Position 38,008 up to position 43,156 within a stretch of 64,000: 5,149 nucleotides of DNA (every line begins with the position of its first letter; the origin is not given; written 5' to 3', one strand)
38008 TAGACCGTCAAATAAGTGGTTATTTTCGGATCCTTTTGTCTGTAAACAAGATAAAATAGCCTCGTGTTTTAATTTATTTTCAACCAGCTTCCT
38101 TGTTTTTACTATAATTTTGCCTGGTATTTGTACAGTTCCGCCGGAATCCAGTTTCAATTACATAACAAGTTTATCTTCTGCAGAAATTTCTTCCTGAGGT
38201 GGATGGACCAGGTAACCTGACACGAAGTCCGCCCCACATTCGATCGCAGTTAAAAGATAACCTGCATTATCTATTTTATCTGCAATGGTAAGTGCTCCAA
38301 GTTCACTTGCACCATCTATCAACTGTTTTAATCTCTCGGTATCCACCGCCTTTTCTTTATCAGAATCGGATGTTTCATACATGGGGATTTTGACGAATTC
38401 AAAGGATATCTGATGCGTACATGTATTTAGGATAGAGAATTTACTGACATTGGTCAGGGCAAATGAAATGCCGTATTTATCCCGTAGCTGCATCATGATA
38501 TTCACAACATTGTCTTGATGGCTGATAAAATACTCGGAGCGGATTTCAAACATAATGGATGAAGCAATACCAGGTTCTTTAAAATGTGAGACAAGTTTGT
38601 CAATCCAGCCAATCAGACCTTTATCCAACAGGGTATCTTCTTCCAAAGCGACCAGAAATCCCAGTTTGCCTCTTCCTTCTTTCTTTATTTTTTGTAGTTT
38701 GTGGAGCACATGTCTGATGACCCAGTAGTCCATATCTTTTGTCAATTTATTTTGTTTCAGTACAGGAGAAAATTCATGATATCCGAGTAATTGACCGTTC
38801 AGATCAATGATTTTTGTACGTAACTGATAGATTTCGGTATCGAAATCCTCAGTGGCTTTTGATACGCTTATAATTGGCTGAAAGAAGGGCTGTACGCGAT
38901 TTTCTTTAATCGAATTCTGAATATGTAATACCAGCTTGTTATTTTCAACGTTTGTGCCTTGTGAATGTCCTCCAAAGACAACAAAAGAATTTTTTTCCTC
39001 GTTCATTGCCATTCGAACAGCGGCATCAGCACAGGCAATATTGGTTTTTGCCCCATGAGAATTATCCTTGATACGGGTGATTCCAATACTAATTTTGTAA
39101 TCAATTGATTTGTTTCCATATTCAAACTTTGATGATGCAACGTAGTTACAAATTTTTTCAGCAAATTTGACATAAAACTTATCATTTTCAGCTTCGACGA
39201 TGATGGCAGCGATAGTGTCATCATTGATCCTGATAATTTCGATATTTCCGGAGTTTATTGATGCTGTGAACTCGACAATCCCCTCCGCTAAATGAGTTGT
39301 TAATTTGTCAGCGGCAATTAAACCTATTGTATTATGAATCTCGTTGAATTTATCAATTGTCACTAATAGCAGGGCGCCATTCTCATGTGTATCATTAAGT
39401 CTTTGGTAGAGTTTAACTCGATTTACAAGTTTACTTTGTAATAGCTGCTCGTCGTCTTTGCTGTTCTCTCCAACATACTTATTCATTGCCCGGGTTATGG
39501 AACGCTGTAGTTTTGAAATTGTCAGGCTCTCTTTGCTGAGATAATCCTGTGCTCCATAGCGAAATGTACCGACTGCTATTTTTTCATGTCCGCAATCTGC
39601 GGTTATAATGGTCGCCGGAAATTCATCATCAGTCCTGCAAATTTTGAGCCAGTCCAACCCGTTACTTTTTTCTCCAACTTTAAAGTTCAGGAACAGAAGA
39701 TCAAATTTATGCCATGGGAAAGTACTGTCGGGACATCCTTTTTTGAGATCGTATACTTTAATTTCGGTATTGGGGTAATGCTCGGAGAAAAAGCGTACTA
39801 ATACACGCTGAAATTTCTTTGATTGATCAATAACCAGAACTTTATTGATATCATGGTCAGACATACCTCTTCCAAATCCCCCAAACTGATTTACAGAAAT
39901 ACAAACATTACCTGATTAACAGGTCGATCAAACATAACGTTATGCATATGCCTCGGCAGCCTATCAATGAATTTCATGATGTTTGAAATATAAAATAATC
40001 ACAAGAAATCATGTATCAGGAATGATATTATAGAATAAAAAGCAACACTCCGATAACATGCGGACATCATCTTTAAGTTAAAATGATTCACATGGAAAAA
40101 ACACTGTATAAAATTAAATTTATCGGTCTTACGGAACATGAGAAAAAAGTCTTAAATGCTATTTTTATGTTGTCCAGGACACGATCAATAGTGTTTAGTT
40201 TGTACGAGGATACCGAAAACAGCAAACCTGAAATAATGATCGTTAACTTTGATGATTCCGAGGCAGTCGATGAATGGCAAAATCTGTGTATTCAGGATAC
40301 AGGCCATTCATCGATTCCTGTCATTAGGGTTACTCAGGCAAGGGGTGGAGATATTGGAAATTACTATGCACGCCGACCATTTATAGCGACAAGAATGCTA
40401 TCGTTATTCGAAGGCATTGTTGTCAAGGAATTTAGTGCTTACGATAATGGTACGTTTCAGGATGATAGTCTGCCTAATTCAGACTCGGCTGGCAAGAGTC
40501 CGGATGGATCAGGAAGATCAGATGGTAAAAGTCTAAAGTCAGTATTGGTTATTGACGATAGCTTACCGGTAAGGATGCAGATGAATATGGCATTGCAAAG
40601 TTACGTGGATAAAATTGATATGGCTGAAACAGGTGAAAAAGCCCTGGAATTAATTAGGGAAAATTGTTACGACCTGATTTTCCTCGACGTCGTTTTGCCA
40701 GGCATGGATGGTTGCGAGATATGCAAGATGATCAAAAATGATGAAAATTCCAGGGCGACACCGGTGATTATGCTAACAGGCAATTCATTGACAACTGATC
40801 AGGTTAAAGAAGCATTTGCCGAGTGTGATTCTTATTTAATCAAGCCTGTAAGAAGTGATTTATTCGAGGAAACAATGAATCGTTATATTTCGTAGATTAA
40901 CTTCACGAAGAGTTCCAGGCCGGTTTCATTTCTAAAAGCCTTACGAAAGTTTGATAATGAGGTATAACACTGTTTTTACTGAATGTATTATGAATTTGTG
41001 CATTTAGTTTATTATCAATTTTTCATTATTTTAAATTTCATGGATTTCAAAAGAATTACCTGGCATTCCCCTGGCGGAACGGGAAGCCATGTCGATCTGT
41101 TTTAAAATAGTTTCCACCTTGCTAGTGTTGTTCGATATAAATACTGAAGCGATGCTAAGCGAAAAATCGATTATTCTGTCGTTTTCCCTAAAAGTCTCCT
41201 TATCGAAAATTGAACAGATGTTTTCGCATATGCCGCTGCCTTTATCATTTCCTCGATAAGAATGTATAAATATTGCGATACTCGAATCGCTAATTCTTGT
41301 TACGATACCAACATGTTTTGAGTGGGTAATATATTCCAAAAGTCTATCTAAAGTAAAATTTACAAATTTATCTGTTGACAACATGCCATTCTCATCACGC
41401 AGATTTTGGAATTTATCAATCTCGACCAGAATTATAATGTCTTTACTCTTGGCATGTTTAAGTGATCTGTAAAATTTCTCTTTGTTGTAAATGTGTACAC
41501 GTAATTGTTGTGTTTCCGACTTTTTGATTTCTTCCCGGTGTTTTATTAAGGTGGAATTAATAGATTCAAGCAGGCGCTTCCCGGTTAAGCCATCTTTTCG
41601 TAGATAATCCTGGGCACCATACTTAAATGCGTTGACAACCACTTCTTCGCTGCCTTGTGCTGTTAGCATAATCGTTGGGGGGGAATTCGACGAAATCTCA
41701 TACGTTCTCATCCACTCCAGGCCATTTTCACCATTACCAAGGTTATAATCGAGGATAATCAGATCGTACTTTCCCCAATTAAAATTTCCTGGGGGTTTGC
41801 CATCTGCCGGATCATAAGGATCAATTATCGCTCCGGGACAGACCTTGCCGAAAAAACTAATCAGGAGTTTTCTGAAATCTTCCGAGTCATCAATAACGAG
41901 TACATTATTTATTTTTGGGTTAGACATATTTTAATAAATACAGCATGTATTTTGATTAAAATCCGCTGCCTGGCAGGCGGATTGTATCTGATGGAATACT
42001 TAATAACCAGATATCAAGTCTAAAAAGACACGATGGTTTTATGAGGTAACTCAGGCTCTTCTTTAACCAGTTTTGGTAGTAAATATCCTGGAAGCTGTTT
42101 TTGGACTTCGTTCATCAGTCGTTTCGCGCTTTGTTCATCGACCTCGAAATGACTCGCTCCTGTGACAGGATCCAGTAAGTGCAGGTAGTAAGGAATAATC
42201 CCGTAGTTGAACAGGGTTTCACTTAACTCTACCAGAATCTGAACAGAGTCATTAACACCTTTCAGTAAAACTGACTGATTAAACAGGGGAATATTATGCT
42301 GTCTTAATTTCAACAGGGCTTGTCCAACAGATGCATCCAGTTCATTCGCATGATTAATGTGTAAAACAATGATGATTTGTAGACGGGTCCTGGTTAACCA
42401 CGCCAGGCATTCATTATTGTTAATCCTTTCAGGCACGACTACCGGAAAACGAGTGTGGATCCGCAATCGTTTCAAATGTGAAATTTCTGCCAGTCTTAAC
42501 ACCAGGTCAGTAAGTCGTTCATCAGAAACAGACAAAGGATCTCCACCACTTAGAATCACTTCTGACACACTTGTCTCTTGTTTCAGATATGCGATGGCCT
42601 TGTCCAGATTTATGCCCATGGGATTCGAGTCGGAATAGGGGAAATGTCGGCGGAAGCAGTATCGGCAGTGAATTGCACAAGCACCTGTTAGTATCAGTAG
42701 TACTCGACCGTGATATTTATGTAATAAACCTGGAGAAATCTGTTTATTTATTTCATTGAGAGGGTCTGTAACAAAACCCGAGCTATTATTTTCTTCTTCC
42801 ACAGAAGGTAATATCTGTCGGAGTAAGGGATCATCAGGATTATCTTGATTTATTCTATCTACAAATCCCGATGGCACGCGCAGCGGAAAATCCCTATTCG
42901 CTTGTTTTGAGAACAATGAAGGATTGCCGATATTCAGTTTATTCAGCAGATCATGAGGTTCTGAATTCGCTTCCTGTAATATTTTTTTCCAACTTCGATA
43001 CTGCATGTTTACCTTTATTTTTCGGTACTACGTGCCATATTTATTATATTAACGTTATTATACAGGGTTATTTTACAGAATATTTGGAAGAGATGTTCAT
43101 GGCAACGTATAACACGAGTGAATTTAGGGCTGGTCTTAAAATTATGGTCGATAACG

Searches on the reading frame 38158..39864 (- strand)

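Call 20: search_protein_families(library=ncbifam, proteins=[window:38158-39864:-])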
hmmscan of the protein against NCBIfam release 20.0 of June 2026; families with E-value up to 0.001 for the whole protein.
window:38158-39864:- (568 aa): 20 families
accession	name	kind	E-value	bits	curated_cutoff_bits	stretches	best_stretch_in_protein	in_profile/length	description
NF007298.0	PRK09776.1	equivalog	5.2e-28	97.5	1135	1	152-557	705-1097/1111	diguanylate cyclase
NF045675.1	PhdiestaseDibA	equivalog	1.5e-16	59.9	980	1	153-461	225-522/623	phosphodiesterase DibA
NF052458.1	PhdiestGepA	equivalog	1e-15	57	1200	1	159-495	447-771/840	phosphodiesterase GepA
NF045673.1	c-di-GMPRcptLapD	equivalog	1.4e-15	56.7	1020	1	142-556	244-644/647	cyclic di-GMP receptor LapD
NF008281.1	PRK11059.1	equivalog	1.4e-14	53.3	663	1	137-492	224-566/633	RNase E specificity factor CsrD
NF053781.1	cdiGMPphdstlr2612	equivalog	3.8e-12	44.7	1600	1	148-556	860-1255/1268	Tlr1612 family c-di-GMP phosphodiesterase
NF008467.0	PRK11359.1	equivalog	4e-11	41.6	857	1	146-471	384-698/800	oxygen-sensing cyclic-di-GMP phosphodiesterase DosP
NF007474.0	PRK10060.1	equivalog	8e-10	37.6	782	1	161-473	265-562/663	cyclic di-GMP phosphodiesterase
TIGR00254.1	GGDEF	domain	5.2e-09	36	37.4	1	153-296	27-166/168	diguanylate cyclase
NF007380.0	PRK09894.1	equivalog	5.4e-09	35.8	256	1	154-296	150-286/296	diguanylate cyclase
NF007135.0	PRK09581.1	equivalog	2.9e-08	32.9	474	1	151-295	312-453/457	PleD family two-component system response regulator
NF047872.1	GGDEF_GdpS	equivalog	4.5e-08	32.7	400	1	151-294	207-347/355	GGDEF domain-containing protein GdpS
NF008807.1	PRK11829.1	equivalog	4.5e-08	31.7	733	1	157-557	267-653/670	biofilm formation regulator HmsP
NF007423.1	PRK09966.1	equivalog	3.3e-07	29.5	325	1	145-282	246-385/390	diguanylate cyclase DgcN/YfiN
NF041606.1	dguan_cyc_DgcA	equivalog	1.5e-06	27.4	370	1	154-294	201-336/340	diguanylate cyclase DgcA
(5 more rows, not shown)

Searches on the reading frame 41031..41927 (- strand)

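Call 20: search_protein_families(library=ncbifam, proteins=[window:41031-41927:-])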
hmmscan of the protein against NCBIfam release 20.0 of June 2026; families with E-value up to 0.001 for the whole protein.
window:41031-41927:- (298 aa): 45 families (the best 25 are shown)
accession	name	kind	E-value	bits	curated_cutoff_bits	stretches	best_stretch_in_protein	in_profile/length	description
NF007005.1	PRK09468.1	equivalog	7.3e-11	41.9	331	1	7-206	4-202/237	osmolarity response regulator transcription factor OmpR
NF047654.1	DiguCycDgcRLepto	equivalog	3.1e-09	36.2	500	1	7-269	3-270/295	diguanylate cyclase DgcR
TIGR02154.1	PhoB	equivalog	9.9e-09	34.8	296.2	1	50-146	43-139/226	phosphate regulon transcriptional regulator PhoB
NF007935.0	PRK10651.1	equivalog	1.7e-08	33.9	250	1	54-125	53-122/216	two-component system response regulator NarL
NF053854.1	RespRegPhoBBctds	equivalog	2.7e-08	33.5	270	1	9-155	1-143/225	two-component system response regulator PhoB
NF051850.1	RespRegRprY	equivalog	4.3e-08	32.8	370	1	47-147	42-139/234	response regulator transcription factor RprY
NF041734.1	resp_reg_RppA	equivalog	4.5e-08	32.7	250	1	50-176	43-165/229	two-component system response regulator RppA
TIGR01387.1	cztR_silR_copR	subfamily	8.9e-08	32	279.2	1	52-152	41-140/218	heavy metal response regulator transcription factor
NF040689.1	MtrAB_MtrA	equivalog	1.4e-07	31.1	300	1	49-141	38-128/219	MtrAB system response regulator MtrA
NF041946.1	LuxO_transreg_Vib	equivalog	1.5e-07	30.6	800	1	53-140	40-125/463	quorum-sensing sigma-54 dependent transcriptional regulator LuxO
NF006900.1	PRK09390.1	equivalog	7.8e-07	28.8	255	1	66-141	60-134/203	response regulator FixJ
NF047793.1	ResRegPgtA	equivalog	1.1e-06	27.8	650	1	56-156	52-152/414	two-component system response regulator PgtA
NF007820.0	PRK10529.1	equivalog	1.5e-06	27.8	325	1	53-113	45-103/225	two-component system response regulator KdpE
NF007423.1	PRK09966.1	equivalog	2.3e-06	26.8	325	1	122-281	223-385/390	diguanylate cyclase DgcN/YfiN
TIGR03787.1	marine_sort_RR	equivalog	3.1e-06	26.8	335.7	1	52-140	43-130/227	proteobacterial dedicated sortase system response regulator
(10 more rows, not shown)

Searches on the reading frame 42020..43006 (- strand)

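Call 20: search_protein_families(library=ncbifam, proteins=[window:42020-43006:-])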
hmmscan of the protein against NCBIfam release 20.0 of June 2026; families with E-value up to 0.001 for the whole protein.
window:42020-43006:- (328 aa): 15 families
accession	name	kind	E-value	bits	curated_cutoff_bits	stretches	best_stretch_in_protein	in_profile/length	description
TIGR03821.1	EFP_modif_epmB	equivalog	9.1e-135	448.8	369.3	1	6-326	1-321/321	EF-P beta-lysylation protein EpmB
TIGR00238.1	TIGR00238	subfamily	1.2e-99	333.5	199.2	1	3-317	14-329/331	KamA family radical SAM protein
TIGR03822.1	AblA_like_2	hypoth_equivalog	1.3e-69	234.7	396.25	1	41-326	29-315/321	lysine-2,3-aminomutase-like protein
TIGR03820.1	lys_2_3_AblA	equivalog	1.4e-57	195.4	525.4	1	34-319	41-326/417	lysine 2,3-aminomutase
TIGR04468.1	arg_2_3_am_muta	equivalog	9.7e-54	182.7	600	1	48-314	48-317/351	arginine 2,3-aminomutase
TIGR04368.1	Glu_2_3_NH3_mut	equivalog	8.1e-48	162.9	650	1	6-319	58-370/404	glutamate 2,3-aminomutase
NF047865.1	rSAM_PapB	equivalog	1.9e-05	24.1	340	1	103-159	6-66/330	PapB family radical SAM/SPASM ranthipeptide maturase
TIGR02495.1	NrdG2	equivalog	4.7e-05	22.8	131.15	1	103-177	19-91/193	anaerobic ribonucleoside-triphosphate reductase activating protein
NF049973.1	radical_Rv1681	equivalog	5.5e-05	22.3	380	1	101-162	73-134/326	Rv1681 family radical SAM protein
TIGR04317.1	W_rSAM_matur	equivalog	0.00012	21.3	380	1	102-169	6-72/349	tungsten cofactor oxidoreductase radical SAM maturase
TIGR02491.1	NrdG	equivalog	0.00015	21.7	126.1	1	101-184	17-102/154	anaerobic ribonucleoside-triphosphate reductase activating protein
NF045646.2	rSAM_Se_TrsS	equivalog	0.00016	20.4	490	1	102-162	88-148/441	radical SAM (seleno)protein TrsS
NF041718.1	rSAM_phane_AMC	equivalog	0.00033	19.8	425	1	101-182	7-89/362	cyclophane-forming radical SAM peptide maturase AmcB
TIGR02666.1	moaA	equivalog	0.00048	19.2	284.05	1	105-185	15-98/336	GTP 3',8-cyclase MoaA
TIGR03963.1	rSAM_QueE_Clost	equivalog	0.00088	19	260.1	0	107-186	26-101/219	putative 7-carboxy-7-deazaguanine synthase QueE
